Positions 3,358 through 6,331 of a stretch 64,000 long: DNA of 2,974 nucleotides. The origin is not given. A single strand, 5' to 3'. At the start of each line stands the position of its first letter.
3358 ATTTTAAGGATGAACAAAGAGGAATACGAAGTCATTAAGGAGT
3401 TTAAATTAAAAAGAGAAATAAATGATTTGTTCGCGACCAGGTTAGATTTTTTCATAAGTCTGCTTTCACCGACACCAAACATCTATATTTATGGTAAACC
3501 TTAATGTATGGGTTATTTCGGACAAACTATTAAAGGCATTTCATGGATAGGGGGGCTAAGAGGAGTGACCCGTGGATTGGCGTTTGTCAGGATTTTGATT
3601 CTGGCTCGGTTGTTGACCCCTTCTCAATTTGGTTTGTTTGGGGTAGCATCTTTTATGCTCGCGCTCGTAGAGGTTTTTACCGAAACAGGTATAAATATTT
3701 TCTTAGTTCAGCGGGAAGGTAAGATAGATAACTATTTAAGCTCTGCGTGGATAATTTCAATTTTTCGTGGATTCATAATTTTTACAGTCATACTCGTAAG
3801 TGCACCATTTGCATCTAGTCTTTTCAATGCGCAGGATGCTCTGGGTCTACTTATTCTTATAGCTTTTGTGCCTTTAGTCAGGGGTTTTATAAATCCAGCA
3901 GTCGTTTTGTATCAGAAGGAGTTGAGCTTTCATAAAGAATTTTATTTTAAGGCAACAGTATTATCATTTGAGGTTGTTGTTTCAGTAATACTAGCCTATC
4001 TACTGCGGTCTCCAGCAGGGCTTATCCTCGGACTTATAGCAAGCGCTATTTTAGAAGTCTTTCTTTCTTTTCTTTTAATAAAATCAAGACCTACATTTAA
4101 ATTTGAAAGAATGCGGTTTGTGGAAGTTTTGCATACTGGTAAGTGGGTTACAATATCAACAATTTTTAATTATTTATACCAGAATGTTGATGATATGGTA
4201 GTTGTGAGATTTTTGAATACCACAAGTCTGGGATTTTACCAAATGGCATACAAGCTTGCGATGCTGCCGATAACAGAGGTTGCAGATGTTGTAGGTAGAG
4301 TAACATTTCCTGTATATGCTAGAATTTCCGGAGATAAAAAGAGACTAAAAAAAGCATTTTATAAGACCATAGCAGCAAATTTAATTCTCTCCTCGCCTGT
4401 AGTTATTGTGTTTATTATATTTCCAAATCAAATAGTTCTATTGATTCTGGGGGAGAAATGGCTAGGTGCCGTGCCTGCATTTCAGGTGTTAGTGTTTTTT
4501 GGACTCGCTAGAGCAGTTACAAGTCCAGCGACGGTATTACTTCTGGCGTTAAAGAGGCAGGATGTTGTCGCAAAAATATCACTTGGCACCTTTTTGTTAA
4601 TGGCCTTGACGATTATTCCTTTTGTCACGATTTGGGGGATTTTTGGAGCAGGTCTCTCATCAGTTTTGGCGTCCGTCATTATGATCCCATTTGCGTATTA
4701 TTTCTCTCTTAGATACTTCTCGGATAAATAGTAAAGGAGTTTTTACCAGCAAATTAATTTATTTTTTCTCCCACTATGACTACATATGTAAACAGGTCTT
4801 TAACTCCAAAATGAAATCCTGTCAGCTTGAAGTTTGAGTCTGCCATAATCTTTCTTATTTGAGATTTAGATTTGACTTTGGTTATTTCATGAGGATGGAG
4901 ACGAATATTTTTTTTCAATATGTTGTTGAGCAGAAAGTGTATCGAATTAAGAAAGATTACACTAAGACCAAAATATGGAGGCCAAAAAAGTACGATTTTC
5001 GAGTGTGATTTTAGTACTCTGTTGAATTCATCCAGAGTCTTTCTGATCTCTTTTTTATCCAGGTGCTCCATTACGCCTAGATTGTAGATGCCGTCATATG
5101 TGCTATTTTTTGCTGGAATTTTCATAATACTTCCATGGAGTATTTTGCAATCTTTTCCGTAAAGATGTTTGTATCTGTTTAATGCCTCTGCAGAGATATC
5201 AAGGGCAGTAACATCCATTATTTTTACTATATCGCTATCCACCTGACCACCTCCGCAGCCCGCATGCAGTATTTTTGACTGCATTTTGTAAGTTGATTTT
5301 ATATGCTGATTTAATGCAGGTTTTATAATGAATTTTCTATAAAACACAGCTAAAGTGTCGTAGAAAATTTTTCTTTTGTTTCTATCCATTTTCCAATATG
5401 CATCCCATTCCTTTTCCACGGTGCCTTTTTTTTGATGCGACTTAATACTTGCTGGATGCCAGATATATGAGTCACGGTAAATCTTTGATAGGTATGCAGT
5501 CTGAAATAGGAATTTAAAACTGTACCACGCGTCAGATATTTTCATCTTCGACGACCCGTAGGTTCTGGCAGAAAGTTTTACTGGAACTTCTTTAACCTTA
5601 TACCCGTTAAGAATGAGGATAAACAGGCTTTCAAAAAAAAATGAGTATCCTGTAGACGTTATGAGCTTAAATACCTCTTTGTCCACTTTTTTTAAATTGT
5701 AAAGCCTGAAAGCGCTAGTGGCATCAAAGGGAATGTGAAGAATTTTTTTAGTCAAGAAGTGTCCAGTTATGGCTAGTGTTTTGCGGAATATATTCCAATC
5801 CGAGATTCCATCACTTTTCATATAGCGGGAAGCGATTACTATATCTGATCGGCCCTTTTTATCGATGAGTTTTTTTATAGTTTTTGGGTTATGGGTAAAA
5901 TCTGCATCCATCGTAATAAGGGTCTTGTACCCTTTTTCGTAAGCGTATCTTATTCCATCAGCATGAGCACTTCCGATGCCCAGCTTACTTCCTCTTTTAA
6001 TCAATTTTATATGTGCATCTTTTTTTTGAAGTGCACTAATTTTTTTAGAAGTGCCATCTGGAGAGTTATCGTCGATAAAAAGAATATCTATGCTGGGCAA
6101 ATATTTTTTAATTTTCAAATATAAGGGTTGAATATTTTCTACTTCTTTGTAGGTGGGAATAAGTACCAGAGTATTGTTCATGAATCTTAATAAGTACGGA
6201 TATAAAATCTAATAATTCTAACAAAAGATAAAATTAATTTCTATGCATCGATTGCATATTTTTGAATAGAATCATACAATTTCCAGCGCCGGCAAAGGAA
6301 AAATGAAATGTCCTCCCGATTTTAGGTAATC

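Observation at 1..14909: Large GT-C-rich glycan assembly locus with polyprenyl-phosphate-sugar logic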

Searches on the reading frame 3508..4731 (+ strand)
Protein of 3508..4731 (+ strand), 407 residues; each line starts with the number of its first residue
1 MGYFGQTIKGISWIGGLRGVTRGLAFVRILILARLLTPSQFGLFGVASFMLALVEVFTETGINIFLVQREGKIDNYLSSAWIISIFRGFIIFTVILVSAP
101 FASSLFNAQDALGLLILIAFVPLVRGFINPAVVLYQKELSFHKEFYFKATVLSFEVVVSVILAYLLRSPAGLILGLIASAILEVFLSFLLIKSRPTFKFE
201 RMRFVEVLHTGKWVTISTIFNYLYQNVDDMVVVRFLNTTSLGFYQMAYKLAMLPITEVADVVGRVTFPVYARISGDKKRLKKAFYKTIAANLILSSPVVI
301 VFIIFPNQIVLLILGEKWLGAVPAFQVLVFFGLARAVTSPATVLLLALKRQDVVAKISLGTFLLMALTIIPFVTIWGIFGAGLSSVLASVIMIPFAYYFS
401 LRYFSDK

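Call 3: search_protein_families(library=pfam, proteins=[window:3508-4731:+], max_evalue=0.01)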
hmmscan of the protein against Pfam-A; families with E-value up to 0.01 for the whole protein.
window:3508-4731:+ (407 aa): 2 families
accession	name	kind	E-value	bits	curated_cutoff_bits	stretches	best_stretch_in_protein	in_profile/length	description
PF13440.11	Polysacc_synt_3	-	2.4e-66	224.4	23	1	31-323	1-293/293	Polysaccharide biosynthesis protein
PF01943.22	Polysacc_synt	-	4.2e-28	99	28.2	1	9-273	3-273/274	Polysaccharide biosynthesis protein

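Call 4: search_protein_families(library=ncbifam, proteins=[window:3508-4731:+], max_evalue=0.01)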
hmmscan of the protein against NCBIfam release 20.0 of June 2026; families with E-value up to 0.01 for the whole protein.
window:3508-4731:+ (407 aa): 3 families
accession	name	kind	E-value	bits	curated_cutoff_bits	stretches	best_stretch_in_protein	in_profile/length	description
NF007773.0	PRK10459.1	equivalog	1.5e-60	205.6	273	1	6-403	6-405/492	MOP flippase family protein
NF047674.1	TeichurnBiosyTuaB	equivalog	2.2e-43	149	580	1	6-375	7-378/469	teichuronic acid biosynthesis protein TuaB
NF058658.1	Oglyco_Wzx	exception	1.2e-28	100.4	720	1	6-405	9-402/478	O-glycosylation flippase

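Call 12: find_encoding_contigs(protein=window:3508-4731:+, flank=10000, max_places=6)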
Protein window:3508-4731:+ (407 aa): 3 contigs read that carry it; 1 place shown.
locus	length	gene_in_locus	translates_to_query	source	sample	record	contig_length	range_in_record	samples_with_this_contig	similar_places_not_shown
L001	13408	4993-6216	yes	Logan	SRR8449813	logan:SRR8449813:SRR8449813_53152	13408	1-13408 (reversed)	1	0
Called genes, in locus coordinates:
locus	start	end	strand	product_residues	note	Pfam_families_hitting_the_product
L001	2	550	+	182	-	?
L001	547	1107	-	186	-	PF10502:Peptidase_S26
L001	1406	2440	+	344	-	PF13477:Glyco_trans_4_2 (weak), PF13439:Glyco_transf_4, PF13579:Glyco_trans_4_4 (faint), PF00534:Glycos_transf_1 (faint)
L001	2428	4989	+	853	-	PF00535:Glycos_transf_2, PF10111:Glyco_tranf_2_2 (faint), PF13641:Glyco_tranf_2_3, PF02366:PMT (weak)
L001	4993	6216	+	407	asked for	PF01943:Polysacc_synt, PF13440:Polysacc_synt_3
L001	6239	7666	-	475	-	PF00535:Glycos_transf_2, PF08241:Methyltransf_11, PF08242:Methyltransf_12, PF13649:Methyltransf_25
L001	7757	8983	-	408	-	PF08421:Methyltransf_13, PF13489:Methyltransf_23, PF08241:Methyltransf_11 (weak), PF08242:Methyltransf_12 (faint), PF08484:Methyltransf_14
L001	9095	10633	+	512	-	-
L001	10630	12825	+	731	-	PF00535:Glycos_transf_2, PF10111:Glyco_tranf_2_2, PF13641:Glyco_tranf_2_3 (faint)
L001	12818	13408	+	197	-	?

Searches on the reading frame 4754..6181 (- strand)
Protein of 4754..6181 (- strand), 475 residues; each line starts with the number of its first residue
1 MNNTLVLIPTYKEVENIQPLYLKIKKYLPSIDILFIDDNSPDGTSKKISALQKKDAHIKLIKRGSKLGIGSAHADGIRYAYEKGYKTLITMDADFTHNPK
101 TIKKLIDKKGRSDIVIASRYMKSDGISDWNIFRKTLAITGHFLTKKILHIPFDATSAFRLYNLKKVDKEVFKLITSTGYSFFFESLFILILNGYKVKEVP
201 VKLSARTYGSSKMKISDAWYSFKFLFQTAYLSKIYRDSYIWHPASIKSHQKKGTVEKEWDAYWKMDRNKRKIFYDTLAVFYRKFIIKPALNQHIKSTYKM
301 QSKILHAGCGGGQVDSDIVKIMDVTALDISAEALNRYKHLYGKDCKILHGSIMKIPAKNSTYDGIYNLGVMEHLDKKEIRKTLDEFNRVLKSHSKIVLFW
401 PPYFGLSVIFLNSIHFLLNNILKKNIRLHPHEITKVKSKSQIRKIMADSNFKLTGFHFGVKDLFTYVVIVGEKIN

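Call 3: search_protein_families(library=pfam, proteins=[window:4754-6181:-], max_evalue=0.01)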
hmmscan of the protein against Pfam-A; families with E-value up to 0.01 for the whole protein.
window:4754-6181:- (475 aa): 7 families
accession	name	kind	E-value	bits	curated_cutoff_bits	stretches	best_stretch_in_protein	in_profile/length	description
PF00535.33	Glycos_transf_2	-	9.1e-23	81.4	23.3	1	6-163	2-161/168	Glycosyl transferase family 2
PF13649.12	Methyltransf_25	-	1.8e-13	51.5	27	1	304-392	1-95/97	Methyltransferase domain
PF08241.18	Methyltransf_11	-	3.2e-13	50.6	21.2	1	305-397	1-94/95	Methyltransferase domain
PF08242.18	Methyltransf_12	-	7.8e-08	33.4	30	1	305-392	1-94/98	Methyltransferase domain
PF13489.12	Methyltransf_23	-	3e-05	24.2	27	1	302-453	24-161/164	Methyltransferase domain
PF10111.15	Glyco_tranf_2_2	-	0.0012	18.9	27.3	1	6-102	2-99/276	Glycosyltransferase like family 2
PF22550.1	CesT_Tir_1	-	0.0051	17.2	27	0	314-396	45-124/131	CesT_Tir_1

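Call 4: search_protein_families(library=ncbifam, proteins=[window:4754-6181:-], max_evalue=0.01)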
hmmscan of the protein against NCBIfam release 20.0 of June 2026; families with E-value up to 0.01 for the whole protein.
window:4754-6181:- (475 aa): 25 families
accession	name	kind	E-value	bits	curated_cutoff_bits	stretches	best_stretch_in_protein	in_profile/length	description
NF058614.1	PPMAGASynPpgS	equivalog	1.9e-14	53.6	370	1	5-212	3-205/226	polyprenyl-phospho-N-acetylgalactosaminyl synthase PpgS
NF047588.1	GlcsyltransPgfSStrep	equivalog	3.1e-14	52.9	500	1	6-218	5-210/308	glycosyltransferase PgfS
TIGR04182.1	glyco_TIGR04182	equivalog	7.6e-10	38.6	325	1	5-211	3-198/293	S-layer glycoprotein N-glycosyltransferase AglJ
TIGR03937.1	PgaC_IcaA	equivalog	1.3e-08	34.2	422.3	1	5-107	48-148/407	poly-beta-1,6-N-acetyl-D-glucosamine synthase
NF043040.1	corrin_prot_MT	hypoth_equivalog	2.3e-07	30.4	180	1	290-398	30-147/216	corrinoid protein-associated methyltransferase CpaM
TIGR02072.1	BioC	equivalog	8.9e-07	28.9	184.95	1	287-393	20-127/244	malonyl-ACP O-methyltransferase BioC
TIGR01556.1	rhamnosyltran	subfamily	9.6e-07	28.2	200.55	1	13-104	6-93/281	rhamnosyltransferase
TIGR03469.1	HpnB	hypoth_equivalog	1e-06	28.1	379.25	1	6-122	48-173/386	hopene-associated glycosyltransferase HpnB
NF007986.1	PRK10714.1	equivalog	1.3e-06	27.6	529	1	4-214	8-211/316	undecaprenyl-phosphate 4-deoxy-4-formamido-L-arabinose transferase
TIGR01934.1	MenG_MenH_UbiE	subfamily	1.9e-06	27.3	158.35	1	299-398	38-141/223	ubiquinone/menaquinone biosynthesis methyltransferase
NF045692.1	OglycostaseCruG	equivalog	1.9e-05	23.8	600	1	4-108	43-151/386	2'-O-glycosyltransferase CruG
NF045667.1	MTase_DVU1556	equivalog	2e-05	24.2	155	1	299-398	21-119/213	DVU_1556 family methyltransferase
TIGR01983.1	UbiG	equivalog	2.3e-05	23.8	102.95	1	284-398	32-151/228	bifunctional 2-polyprenyl-6-hydroxyphenol methylase/3-demethylubiquinol 3-O-methyltransferase UbiG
NF007610.0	PRK10258.1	equivalog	4.4e-05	22.9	342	1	299-395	41-135/251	malonyl-ACP O-methyltransferase BioC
TIGR04283.1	glyco_like_mftF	equivalog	5.2e-05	22.9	182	1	6-76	3-73/221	TIGR04283 family arsenosugar biosynthesis glycosyltransferase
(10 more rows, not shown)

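Call 21: search_solved_structures(query=window:4754-6181:-, max_evalue=0.01)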
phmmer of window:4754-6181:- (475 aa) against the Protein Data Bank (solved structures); distinct sequences matched with E-value up to 0.01: 14.
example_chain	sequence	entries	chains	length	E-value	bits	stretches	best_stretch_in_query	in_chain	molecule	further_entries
5mlz_A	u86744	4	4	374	1.4e-22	83.4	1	5-220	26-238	Dolichol monophosphate mannose synthase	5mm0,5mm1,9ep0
5ekp_C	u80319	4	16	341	1.2e-07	34.2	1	6-129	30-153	Uncharacterized glycosyltransferase sll0501 | Glycosyltransferase sll0501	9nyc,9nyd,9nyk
9nye_A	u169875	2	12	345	1.3e-07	34.1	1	6-129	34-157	Glycosyltransferase sll0501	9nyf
5eke_A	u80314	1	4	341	1.3e-07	34.1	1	6-129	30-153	Uncharacterized glycosyltransferase sll0501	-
3mgg_A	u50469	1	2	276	2.7e-06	29.7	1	293-396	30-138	Methyltransferase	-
9bhc_C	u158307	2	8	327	1.2e-05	27.6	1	5-144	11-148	Undecaprenyl-phosphate 4-deoxy-4-formamido-L-arabinose transferase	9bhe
8vxh_A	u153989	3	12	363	1.6e-05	27.2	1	5-143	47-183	Undecaprenyl-phosphate 4-deoxy-4-formamido-L-arabinose transferase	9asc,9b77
9hwj_A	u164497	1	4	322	3.5e-05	26.1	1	5-139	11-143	Undecaprenyl-phosphate 4-deoxy-4-formamido-L-arabinose transferase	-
2p8j_A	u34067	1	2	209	0.00029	23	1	301-392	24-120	S-adenosylmethionine-dependent methyltransferase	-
3l8d_A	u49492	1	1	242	0.0005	22.3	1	255-394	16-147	Methyltransferase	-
1ve3_A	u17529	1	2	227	0.0026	19.9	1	291-401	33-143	hypothetical protein PH0226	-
5dm1_A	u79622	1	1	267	0.0037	19.4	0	255-338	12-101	Methyltransferase domain family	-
5dm2_A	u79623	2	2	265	0.004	19.3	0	257-338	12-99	Methyltransferase domain family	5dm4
4kwc_A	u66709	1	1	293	0.0046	19.1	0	255-337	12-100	BpumL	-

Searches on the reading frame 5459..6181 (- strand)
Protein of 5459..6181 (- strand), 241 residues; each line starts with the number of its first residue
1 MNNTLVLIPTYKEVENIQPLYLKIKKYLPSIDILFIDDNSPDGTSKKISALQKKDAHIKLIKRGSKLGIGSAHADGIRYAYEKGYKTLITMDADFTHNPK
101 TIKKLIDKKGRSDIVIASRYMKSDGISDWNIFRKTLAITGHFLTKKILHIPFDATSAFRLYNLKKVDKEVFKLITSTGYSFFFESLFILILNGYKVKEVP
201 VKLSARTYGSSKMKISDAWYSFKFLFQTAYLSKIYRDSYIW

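Call 96: search_solved_structures(query=window:5459-6181:-, max_evalue=0.001, show_alignments=3)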
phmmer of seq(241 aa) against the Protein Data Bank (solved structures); distinct sequences matched with E-value up to 0.001: 7.
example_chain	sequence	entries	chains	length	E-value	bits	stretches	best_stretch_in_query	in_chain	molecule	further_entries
5mlz_A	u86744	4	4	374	3.9e-23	85.2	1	5-220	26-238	Dolichol monophosphate mannose synthase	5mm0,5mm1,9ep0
5ekp_C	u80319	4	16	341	3.4e-08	36.4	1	6-129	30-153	Uncharacterized glycosyltransferase sll0501 | Glycosyltransferase sll0501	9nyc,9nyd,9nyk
9nye_A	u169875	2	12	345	3.4e-08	36.3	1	6-129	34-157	Glycosyltransferase sll0501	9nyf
5eke_A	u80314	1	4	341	3.6e-08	36.3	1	6-124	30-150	Uncharacterized glycosyltransferase sll0501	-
9bhc_C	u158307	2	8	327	2.8e-06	30.1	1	5-144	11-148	Undecaprenyl-phosphate 4-deoxy-4-formamido-L-arabinose transferase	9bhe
8vxh_A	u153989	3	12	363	3.8e-06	29.6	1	5-143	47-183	Undecaprenyl-phosphate 4-deoxy-4-formamido-L-arabinose transferase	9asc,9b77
9hwj_A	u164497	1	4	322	9e-06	28.4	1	5-139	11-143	Undecaprenyl-phosphate 4-deoxy-4-formamido-L-arabinose transferase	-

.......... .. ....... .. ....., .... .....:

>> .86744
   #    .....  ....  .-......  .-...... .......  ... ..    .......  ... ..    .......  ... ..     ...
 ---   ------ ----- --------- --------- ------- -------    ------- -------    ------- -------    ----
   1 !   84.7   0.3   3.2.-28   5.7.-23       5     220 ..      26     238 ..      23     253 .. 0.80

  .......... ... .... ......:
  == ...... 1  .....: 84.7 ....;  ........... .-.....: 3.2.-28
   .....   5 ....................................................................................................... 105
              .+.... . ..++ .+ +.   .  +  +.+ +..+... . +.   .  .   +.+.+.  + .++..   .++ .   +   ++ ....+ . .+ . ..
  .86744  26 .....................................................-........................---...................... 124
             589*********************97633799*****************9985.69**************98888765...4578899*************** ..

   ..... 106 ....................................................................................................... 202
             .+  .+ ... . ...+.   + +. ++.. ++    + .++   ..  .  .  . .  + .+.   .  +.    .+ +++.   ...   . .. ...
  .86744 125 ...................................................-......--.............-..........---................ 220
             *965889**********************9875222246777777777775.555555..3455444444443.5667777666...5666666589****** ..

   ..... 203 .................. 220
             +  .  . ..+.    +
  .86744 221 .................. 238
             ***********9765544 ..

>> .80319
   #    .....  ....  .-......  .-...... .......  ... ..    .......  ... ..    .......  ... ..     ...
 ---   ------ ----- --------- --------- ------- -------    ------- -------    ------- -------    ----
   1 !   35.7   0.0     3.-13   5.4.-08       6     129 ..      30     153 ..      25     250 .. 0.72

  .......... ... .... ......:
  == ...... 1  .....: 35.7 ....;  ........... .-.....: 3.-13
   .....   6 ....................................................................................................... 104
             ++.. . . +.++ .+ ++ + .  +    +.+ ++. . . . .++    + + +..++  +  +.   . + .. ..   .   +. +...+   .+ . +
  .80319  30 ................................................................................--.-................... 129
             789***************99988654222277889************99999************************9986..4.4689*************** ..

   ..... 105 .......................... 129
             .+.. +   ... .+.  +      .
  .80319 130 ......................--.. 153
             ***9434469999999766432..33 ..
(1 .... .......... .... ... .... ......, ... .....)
